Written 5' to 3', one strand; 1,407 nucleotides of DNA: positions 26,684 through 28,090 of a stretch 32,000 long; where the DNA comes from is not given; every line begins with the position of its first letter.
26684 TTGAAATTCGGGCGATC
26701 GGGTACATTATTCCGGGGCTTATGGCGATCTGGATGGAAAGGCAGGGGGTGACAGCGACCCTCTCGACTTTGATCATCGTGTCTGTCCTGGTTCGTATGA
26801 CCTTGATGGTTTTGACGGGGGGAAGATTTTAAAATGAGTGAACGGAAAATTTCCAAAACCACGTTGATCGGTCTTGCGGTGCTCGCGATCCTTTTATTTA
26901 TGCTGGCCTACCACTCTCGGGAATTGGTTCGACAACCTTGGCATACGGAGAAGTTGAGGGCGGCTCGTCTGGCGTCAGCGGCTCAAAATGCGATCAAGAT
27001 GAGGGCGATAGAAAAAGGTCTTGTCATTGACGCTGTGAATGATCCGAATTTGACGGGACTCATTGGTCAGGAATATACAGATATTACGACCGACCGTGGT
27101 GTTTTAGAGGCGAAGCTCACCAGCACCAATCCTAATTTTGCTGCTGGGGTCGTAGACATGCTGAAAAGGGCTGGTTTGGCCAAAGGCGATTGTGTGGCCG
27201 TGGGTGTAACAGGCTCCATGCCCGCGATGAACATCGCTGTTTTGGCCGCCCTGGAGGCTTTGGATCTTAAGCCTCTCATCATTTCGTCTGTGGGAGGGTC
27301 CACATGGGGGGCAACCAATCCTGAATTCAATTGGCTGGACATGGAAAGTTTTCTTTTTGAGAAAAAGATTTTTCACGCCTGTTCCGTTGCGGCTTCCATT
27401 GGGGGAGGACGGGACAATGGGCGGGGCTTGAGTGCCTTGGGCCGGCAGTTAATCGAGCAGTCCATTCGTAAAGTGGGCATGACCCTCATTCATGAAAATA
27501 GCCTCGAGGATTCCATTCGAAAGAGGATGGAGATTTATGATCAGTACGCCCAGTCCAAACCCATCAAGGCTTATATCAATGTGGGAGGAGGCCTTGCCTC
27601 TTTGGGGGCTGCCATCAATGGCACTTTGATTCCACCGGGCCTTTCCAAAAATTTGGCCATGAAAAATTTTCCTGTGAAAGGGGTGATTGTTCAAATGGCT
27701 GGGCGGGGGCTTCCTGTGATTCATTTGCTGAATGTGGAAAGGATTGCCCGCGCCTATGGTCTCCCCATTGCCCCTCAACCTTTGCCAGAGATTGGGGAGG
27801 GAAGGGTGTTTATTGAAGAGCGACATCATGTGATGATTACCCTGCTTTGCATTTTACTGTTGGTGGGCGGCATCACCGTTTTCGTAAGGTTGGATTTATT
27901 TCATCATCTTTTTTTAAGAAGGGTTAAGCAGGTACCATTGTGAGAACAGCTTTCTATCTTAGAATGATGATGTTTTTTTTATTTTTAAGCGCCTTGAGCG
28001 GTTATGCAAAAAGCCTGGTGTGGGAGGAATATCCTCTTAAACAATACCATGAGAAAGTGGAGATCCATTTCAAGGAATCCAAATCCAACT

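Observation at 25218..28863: Poly-gamma-glutamate operon without pgsA/capA or pgsE: pgsB-pgsC plus two coupled genes of unknown mechanism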

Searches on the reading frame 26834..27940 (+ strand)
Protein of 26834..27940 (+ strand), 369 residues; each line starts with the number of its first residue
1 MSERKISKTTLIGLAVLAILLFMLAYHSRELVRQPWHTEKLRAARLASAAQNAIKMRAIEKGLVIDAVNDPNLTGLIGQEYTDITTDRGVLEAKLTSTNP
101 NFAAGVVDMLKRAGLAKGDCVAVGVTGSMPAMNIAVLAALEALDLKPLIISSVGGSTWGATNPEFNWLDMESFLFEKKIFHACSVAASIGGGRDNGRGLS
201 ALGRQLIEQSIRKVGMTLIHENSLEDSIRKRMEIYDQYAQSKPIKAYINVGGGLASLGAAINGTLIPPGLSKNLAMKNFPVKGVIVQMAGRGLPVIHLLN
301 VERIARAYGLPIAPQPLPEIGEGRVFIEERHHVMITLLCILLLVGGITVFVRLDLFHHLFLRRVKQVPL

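Call 3: search_protein_families(library=ncbifam, proteins=[window:26834-27940:+], max_evalue=0.01)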
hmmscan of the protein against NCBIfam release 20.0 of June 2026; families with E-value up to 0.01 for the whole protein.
window:26834-27940:+ (369 aa): 1 family
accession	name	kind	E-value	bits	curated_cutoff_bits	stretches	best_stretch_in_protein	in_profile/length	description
TIGR04332.1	gamma_Glu_sys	subfamily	6e-97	324.5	100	1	10-318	2-307/307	poly-gamma-glutamate system protein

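Call 4: search_protein_families(library=pfam, proteins=[window:26834-27940:+], max_evalue=0.1)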
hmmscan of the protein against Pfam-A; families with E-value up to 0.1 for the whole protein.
window:26834-27940:+ (369 aa): 1 family
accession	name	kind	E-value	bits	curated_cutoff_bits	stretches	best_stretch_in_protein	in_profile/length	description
PF00574.28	CLP_protease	-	0.083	13.2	20.2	0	221-264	26-69/182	Clp protease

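Call 16: find_homologous_proteins(query=window:26834-27940:+, max_evalue=0.001)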
Query window:26834-27940:+ (369 aa): 1101 proteins with E <= 0.001 among 8000 candidates; the best 120 are listed.
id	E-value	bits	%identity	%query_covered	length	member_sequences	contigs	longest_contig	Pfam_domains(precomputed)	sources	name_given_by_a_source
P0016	3.7e-238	808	100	100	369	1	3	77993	-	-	-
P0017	1.0e-193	661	80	99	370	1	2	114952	-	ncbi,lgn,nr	ncbi:MAG: poly-gamma-glutamate system protein [Chlamydiae bacterium]|nr:poly-gamma-glutamate system 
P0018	6.5e-189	646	78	99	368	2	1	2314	-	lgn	-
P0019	9.5e-185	632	77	99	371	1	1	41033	-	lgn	-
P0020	4.4e-182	623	75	98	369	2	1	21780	-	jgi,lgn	-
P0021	2.7e-179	614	74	98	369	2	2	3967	-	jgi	jgi:poly-gamma-glutamate system protein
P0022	3.1e-179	614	73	99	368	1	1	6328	-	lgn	-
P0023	5.5e-179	613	75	98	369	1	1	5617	-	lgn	-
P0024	2.8e-178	611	75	99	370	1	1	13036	-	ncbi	-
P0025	2.1e-176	604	73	99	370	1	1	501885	-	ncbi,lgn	-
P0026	1.6e-135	470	61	98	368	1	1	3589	-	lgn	-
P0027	3.9e-135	469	59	99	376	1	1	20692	-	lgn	-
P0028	1.1e-132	461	59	97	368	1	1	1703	-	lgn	-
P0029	8.5e-124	431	58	98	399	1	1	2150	-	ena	-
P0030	4.7e-123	429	55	99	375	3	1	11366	-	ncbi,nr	ncbi:MAG: poly-gamma-glutamate system protein [Candidatus Eisenbacteria bacterium]|nr:poly-gamma-glu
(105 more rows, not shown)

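Call 24: find_related_loci(query=A2, collection=genome_contigs, flank=8000)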
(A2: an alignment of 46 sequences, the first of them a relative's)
Query A2 (369 aa) in genome_contigs; peptide patterns used: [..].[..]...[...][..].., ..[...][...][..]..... (x = any residue, [..] = any of these).
556 stretches matched a pattern; 537 encode a relative of the query (tblastn E <= 1e-3); the best 80 are kept; 80 distinct loci.
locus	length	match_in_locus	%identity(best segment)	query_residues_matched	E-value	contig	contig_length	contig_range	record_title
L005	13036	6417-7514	75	1-366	0e+0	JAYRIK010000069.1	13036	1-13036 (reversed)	MAG: Candidatus Auribacterota bacterium isolate SZ_szas25bin.51 k141_438083, whole genome shotgun sequence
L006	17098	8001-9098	73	1-366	2e-178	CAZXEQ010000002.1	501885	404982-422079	MAG TPA_asm: uncultured bacterium isolate binchicken_co105_463 genome assembly, contig: NODE_7_length_501885_cov_11.1595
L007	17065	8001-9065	56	4-358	5e-130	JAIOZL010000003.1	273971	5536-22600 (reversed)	MAG: Bacteroidales bacterium isolate Tobar13.5m-G8 Tobar13-5m-C26, whole genome shotgun sequence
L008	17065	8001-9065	54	4-358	1e-124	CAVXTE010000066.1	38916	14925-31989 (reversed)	MAG: uncultured Bacteroidales bacterium isolate MFD02923.bin.2.102 genome assembly, contig: contig_47598, whole genome s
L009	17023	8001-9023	54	4-344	2e-124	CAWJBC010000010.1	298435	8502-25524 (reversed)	MAG: uncultured Bacteroidales bacterium isolate MFD04716.bin.1.251 genome assembly, contig: contig_33961, whole genome s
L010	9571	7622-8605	56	4-331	3e-123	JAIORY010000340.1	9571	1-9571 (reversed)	MAG: Bacteroidales bacterium isolate SMBSF30 20075_Bin_4_contigs_1_c_000000000580, whole genome shotgun sequence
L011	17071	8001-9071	54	4-359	6e-123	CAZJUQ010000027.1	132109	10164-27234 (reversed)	MAG TPA_asm: uncultured Lentimicrobiaceae bacterium isolate binchicken_co219_298 genome assembly, contig: k141_850172, w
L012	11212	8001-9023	54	4-344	2e-122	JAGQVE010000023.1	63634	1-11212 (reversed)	MAG: Bacteroidales bacterium isolate HKST-UBA07 NODE_23_length_63634_cov_9.457810, whole genome shotgun sequence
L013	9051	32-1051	54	4-343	6e-122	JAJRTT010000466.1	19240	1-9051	MAG: Bacteroidetes bacterium isolate Dive96_bin10.114 k141_3732841, whole genome shotgun sequence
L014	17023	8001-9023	54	27-367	7e-122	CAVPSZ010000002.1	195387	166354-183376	MAG: uncultured Bacteroidales bacterium isolate MFD00032.bin.2.138 genome assembly, contig: contig_106349, whole genome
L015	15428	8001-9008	54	4-339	2e-121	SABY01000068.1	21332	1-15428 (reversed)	MAG: Clostridia bacterium isolate INTA.CYC.150 contig-100_1950, whole genome shotgun sequence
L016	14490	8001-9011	55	22-358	5e-121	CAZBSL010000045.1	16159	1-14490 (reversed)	MAG TPA_asm: uncultured Bacteroidales bacterium isolate binchicken_co243_243 genome assembly, contig: NODE_2874_length_1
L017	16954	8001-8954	55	22-339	2e-120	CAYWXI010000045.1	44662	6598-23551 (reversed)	MAG TPA_asm: uncultured Bacteroidales bacterium isolate SRP167671_co1_176 genome assembly, contig: NODE_913_length_44662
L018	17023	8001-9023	54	4-344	5e-120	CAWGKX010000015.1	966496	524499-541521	MAG: uncultured Bacteroidales bacterium isolate MFD01872.bin.2.78 genome assembly, contig: contig_85077, whole genome sh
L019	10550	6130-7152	54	20-359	6e-120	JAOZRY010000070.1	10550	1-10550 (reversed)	MAG: Bacteroidales bacterium isolate GMC6.maxbin2.173_sub GMC6_7286_length_10550_cov_12.555312, whole genome shotgun seq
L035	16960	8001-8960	55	20-339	2e-117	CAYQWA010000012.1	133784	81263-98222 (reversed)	MAG TPA_asm: uncultured Bacteroidales bacterium isolate SRP077602_co7_588 genome assembly, contig: NODE_270_length_13378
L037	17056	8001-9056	51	7-358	5e-117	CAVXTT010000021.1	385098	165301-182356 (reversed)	MAG: uncultured Ignavibacteriales bacterium isolate MFD05674.bin.2.157 genome assembly, contig: contig_63889, whole geno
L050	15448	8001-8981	55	32-358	4e-115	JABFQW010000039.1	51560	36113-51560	MAG: Bacteroidales bacterium isolate P-RSF-IL-04 seq_251, whole genome shotgun sequence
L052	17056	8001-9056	51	7-358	1e-116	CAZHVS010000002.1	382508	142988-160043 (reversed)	MAG TPA_asm: uncultured Ignavibacteriaceae bacterium isolate binchicken_co20_231 genome assembly, contig: NODE_25_length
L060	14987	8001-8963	54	32-353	7e-114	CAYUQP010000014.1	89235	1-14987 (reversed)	MAG TPA_asm: uncultured Bacteroidales bacterium isolate binchicken_co115_320 genome assembly, contig: NODE_481_length_89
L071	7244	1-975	53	20-344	5e-111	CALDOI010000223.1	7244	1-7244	MAG TPA_asm: uncultured Bacteroidetes bacterium isolate ERR2206790_bin.0_CONCOCT_v1.1_MAG genome assembly, contig: ERZ89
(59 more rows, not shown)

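Call 25: search_solved_structures(query=A2, max_evalue=10)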
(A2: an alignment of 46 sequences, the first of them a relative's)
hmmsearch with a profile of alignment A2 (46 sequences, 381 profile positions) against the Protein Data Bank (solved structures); distinct sequences matched with E-value up to 10: 1.
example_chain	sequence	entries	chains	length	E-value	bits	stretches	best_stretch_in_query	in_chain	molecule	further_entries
4kdi_A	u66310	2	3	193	0.71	11.8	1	185-225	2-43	Transitional endoplasmic reticulum ATPase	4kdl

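Call 33: predict_structure(alignment_id=A2)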
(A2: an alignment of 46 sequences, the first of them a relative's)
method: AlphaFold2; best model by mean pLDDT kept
length: 369 residues; sequences in the alignment: 46
mean_pLDDT: 92.1   pTM: 0.86
mean pLDDT of the five models: 92.1, 91.8, 91.7, 85.5, 81.6
residues with pLDDT >= 90: 283; 70-90: 75; 50-70: 9; < 50: 2
segments of 3 or more residues with pLDDT < 50: none
pLDDT, mean of each block of 10 residues (from residue 1): 67 93 91 95 98 97 93 94 87 97 98 98 96 98 98 92 93 97 94 78 93 93 93 95 96 88 94 92 95 96 96 95 91 91 93 83 66
secondary structure, 60 per line:
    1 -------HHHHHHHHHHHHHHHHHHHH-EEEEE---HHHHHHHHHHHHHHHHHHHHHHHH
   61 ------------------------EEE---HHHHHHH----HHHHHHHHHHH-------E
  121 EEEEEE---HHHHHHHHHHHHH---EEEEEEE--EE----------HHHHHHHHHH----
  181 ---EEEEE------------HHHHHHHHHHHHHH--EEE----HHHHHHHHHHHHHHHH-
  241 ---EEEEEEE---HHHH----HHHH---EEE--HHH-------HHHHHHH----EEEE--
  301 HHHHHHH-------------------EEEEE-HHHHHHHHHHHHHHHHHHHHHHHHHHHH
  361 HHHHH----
elements in order: H8-27 E29-33 H37-60 E85-87 H91-97 H102-112 E120-126 H130-142 E146-152 H167-176 E184-188 H201-214 E217-219 H224-239 E244-250 H254-257 H262-265 E269-271 H284-290 E295-298 H301-307 E327-331 H333-365

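Call 37: fold_search(model_id=the predicted structure, library=pdb)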
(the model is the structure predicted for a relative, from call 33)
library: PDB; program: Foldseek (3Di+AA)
matches with E <= 10: 1780; with E <= 0.001: 0
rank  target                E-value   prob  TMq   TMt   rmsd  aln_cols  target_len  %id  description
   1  2zyj_A                1.4e-03  0.60  0.17  0.16  23.4       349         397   12  Crystal structure of LysN, alpha-aminoadipate aminotransferase (complexed with N-(5'-phosphopyridoxyl)-L-glutamate), f (released 2009-09-01)
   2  2zc0_A                1.5e-03  0.63  0.20  0.18  26.6       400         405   10  Crystal structure of an archaeal alanine:glyoxylate aminotransferase (released 2008-06-17)
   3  1wst                  3.3e-03  0.72  0.15  0.14  17.3       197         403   11  Crystal structure of multiple substrate aminotransferase (MsAT) from Thermococcus profundus (released 2005-10-25)
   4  2z1y_A                4.6e-03  0.44  0.17  0.16  26.6       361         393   13  Crystal structure of LysN, alpha-aminoadipate aminotransferase (complexed with N-(5'-phosphopyridoxyl)-L-leucine), fro (released 2008-06-03)
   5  1x0m                  5.1e-03  0.57  0.16  0.15  18.4       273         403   11  a Human Kynurenine Aminotransferase II Homologue from Pyrococcus horikoshii OT3 (released 2005-04-12)
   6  1gd9_A                5.7e-03  0.30  0.12  0.11  21.1       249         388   13  CRYSTALL STRUCTURE OF PYROCOCCUS PROTEIN-A1 (released 2001-09-22)
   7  8iuf_E3               6.0e-03  0.95  0.23  0.20   8.9       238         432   14  Cryo-EM structure of Euglena gracilis super-complex I+III2+IV, composite (released 2024-02-28)
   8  5b4f                  6.3e-03  0.77  0.23  0.27  18.6       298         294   13  Sulfur Transferase TtuA in complex with iron sulfur cluster (released 2017-05-10)
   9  3r44                  6.3e-03  0.30  0.15  0.13  14.6       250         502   15  Mycobacterium tuberculosis fatty acyl CoA synthetase (released 2012-02-08)
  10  2egy_A                6.7e-03  0.51  0.17  0.16  22.8       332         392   12  Crystal structure of LysN, alpha-aminoadipate aminotransferase (substrate free form), from Thermus thermophilus HB27 (released 2008-03-04)
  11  8u2u                  7.5e-03  0.96  0.15  0.09   9.3       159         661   10  Crystal Structure of Acetyl-coenzyme A synthetase from Leishmania infantum (CoA, AMP and potassium bound) (released 2023-09-13)
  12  8sf3                  7.9e-03  0.80  0.14  0.10  10.8       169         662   11  Crystal Structure of Acetyl-coenzyme A synthetase from Leishmania infantum (AMP, Acetate and CoA bound) (released 2023-04-19)
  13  5wmh_C                8.3e-03  0.35  0.19  0.17  21.6       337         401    9  Arabidopsis thaliana prephenate aminotransferase (released 2018-08-08)
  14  3t5b                  8.8e-03  0.30  0.15  0.15  14.2       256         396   14  Crystal structure of N-terminal domain of FACL13 from Mycobacterium tuberculosis (released 2012-01-25)
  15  5n9x_A                1.0e-02  0.69  0.14  0.11  13.0       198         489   16  Structure of adenylation domain THR1 involved in the biosynthesis of 4-chlorothreonine in Streptomyces SP.OH-5093, lig (released 2017-07-26)
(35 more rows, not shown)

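Call 41: search_protein_families(library=pfam, proteins=[L015:2400-6161:+, L050:10226-11368:+, L071:3342-4352:+, L060:12156-13265:+, L035:13505-14731:+], max_evalue=0.01)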
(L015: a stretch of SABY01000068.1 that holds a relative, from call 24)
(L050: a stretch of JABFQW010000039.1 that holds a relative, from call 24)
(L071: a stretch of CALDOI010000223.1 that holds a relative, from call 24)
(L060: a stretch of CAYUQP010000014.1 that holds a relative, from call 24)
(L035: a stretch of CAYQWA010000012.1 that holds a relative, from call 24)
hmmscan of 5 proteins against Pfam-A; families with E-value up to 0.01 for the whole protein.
L015:2400-6161:+ (1254 aa): 6 families
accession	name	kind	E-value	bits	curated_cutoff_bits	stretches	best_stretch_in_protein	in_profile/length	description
PF01364.23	Peptidase_C25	-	3.4e-58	198.1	23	1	246-587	1-372/374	Peptidase family C25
PF08126.16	Propeptide_C25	-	1.7e-25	89.8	22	1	31-199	4-174/205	Propeptide_C25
PF13860.13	FlgD_ig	-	1.6e-10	41.2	27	1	1179-1242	12-76/79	FlgD Ig-like domain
PF06119.19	NIDO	-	0.0029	18.1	25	0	991-1048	2-54/186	Nidogen-like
PF13585.12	CHU_C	-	0.0046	17.5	27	0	1218-1244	49-75/86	CHU_C Type IX secretion signal domain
PF03785.20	Peptidase_C25_C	-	0.0077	16.5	25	1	594-678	1-79/79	Peptidase family C25, C terminal ig-like domain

L050:10226-11368:+ (381 aa): 0 families

L071:3342-4352:+ (337 aa): 2 families
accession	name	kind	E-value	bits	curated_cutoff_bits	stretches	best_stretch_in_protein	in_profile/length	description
PF08309.17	LVIVD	-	2e-21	75.5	20.2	2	48-85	2-39/42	LVIVD repeat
PF21544.3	PorZ_N_b_propeller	-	0.0022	18.8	27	0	95-159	82-142/154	TSS9, PorZ, N-terminal beta-propeller domain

L060:12156-13265:+ (370 aa): 1 family
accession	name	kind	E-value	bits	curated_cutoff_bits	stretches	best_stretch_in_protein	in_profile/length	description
PF07786.18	HGSNAT_cat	-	2.6e-16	60.3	22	1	10-220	1-193/222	Heparan-alpha-glucosaminide N-acetyltransferase, catalytic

L035:13505-14731:+ (409 aa): 1 family
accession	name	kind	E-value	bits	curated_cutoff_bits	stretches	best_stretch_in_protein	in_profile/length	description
PF07233.18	DUF1425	-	0.0061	16.9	28.3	0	195-226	21-51/96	Protein of unknown function (DUF1425)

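Call 42: search_protein_families(library=ncbifam, proteins=[L015:2400-6161:+, L050:10226-11368:+, L071:3342-4352:+, L060:12156-13265:+, L035:13505-14731:+], max_evalue=0.01)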
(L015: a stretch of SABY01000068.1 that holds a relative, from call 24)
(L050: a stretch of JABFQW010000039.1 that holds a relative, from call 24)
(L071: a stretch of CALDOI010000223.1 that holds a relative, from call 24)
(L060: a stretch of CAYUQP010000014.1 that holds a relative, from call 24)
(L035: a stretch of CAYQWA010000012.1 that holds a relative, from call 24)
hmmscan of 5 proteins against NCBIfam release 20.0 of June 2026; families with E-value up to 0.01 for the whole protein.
L015:2400-6161:+ (1254 aa): 9 families
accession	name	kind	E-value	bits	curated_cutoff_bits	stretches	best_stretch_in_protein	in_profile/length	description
NF033707.1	T9SS_sortase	equivalog_domain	2.7e-23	81.6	420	2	325-591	469-734/1095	type IX secretion system sortase PorU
NF052324.1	PorU_rel_Nterm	equivalog_domain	1.3e-09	36.9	450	1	430-590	609-766/879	putative type IX secretion system sortase PorU2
TIGR04183.1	Por_Secre_tail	domain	3e-08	33.5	23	1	1171-1251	2-70/72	T9SS type A sorting domain-containing protein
NF005176.1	PRK06655.1-1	equivalog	1.5e-06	28.2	230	1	1189-1244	97-153/197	flagellar hook assembly protein FlgD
TIGR03900.1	prc_long_Delta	hypoth_equivalog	3.4e-06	25.3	660.95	1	697-784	678-763/973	MXAN_5808 family serine peptidase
NF009276.0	PRK12633.1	equivalog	0.00017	21.4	383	1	1187-1243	127-183/234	flagellar basal body rod modification protein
NF009452.0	PRK12812.1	equivalog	0.00018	20.8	258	1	1186-1238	149-203/289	flagellar basal body rod modification protein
NF038111.1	rhom_dep_M36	equivalog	0.00048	17.6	1700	1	701-783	865-947/1315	rhombosortase-dependent M36 family metallopeptidase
NF009277.0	PRK12634.1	equivalog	0.0012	19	333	1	1188-1237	121-170/221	flagellar basal body rod modification protein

L050:10226-11368:+ (381 aa): 0 families

L071:3342-4352:+ (337 aa): 1 family
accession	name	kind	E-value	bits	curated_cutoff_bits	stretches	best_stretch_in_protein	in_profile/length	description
TIGR04312.1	choice_anch_B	subfamily_domain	7.5e-06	25.5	100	0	246-308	260-326/364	choice-of-anchor B family protein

L060:12156-13265:+ (370 aa): 0 families

L035:13505-14731:+ (409 aa): 0 families

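Call 53: search_protein_families(library=pfam, proteins=[L037:3305-5224:+, L052:3271-6300:+], max_evalue=0.001)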
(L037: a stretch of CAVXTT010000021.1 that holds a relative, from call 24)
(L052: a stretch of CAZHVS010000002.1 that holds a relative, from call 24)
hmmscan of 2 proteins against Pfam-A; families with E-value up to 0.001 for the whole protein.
L037:3305-5224:+ (640 aa): 3 families
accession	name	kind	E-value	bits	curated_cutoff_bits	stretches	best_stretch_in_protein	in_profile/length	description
PF09587.15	PGA_cap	-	4.2e-65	220.2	27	2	316-515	1-209/255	Bacterial capsule synthesis protein PGA_cap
PF18911.6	PKD_4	-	5.1e-09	36.5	27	1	242-306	21-85/85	PKD domain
PF00801.26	PKD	-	0.00016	22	23.5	1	241-298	17-73/80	PKD domain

L052:3271-6300:+ (1010 aa): 6 families
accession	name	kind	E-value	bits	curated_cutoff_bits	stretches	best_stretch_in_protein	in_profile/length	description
PF09587.15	PGA_cap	-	5.4e-58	196.9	27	2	312-508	1-206/255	Bacterial capsule synthesis protein PGA_cap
PF18911.6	PKD_4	-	7.2e-09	36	27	1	237-292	20-74/85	PKD domain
PF18962.6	Por_Secre_tail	-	5.2e-08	33.5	27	1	927-1008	2-75/75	Secretion system C-terminal sorting domain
PF13860.13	FlgD_ig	-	1.1e-06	29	27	1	935-993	12-71/79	FlgD Ig-like domain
PF13585.12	CHU_C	-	1.3e-05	25.7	27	1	944-1004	26-80/86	CHU_C Type IX secretion signal domain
PF00801.26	PKD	-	0.00054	20.3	23.5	1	237-290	17-69/80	PKD domain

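Call 69: search_solved_structures(query=A3, max_evalue=10)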
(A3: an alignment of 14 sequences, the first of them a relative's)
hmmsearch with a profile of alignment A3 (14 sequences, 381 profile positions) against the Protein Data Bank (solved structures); distinct sequences matched with E-value up to 10: 4.
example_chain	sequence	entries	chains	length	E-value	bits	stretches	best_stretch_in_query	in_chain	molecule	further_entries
2v4z_B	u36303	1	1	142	0.17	14.2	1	159-251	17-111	REGULATOR OF G-PROTEIN SIGNALING 2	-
4uow_0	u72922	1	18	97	0.24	13.6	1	72-90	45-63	Titin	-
3knb_A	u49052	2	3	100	0.24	13.6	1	72-90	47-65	Titin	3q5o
2wp3_T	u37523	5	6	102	0.25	13.6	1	72-90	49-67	TITIN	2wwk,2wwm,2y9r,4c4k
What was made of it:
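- The outer-membrane-barrel nature of the +2 gene was never verified (call 69).
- Tried and rejected: My impression that it is an outer-membrane barrel could not be verified, because the PDB sequence search found nothing (call 69).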

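Call 71: search_dna_similar(query=window:26834-27940:+, collection=plasmids, mode=protein, max_rows=20, max_evalue=0.001)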
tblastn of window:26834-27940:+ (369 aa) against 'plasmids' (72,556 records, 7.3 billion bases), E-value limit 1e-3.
Records with a match: 1; places in all: 1; records where one place covers at least 80% of the query: 0.
Best place of each record, by identity: <60% 1.
By first word of the organism name: Cetobacterium 1.
By predicted mobility (MOB-suite, as given by PLSDB): non-mobilizable 1.
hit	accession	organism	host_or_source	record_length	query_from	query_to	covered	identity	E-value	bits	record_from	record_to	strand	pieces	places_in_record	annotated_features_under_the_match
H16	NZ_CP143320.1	Cetobacterium somerae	intestine of Yellow Catfish,pure culture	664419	54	256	55%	36.0%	5e-30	129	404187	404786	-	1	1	pgsW: poly-gamma-glutamate system protein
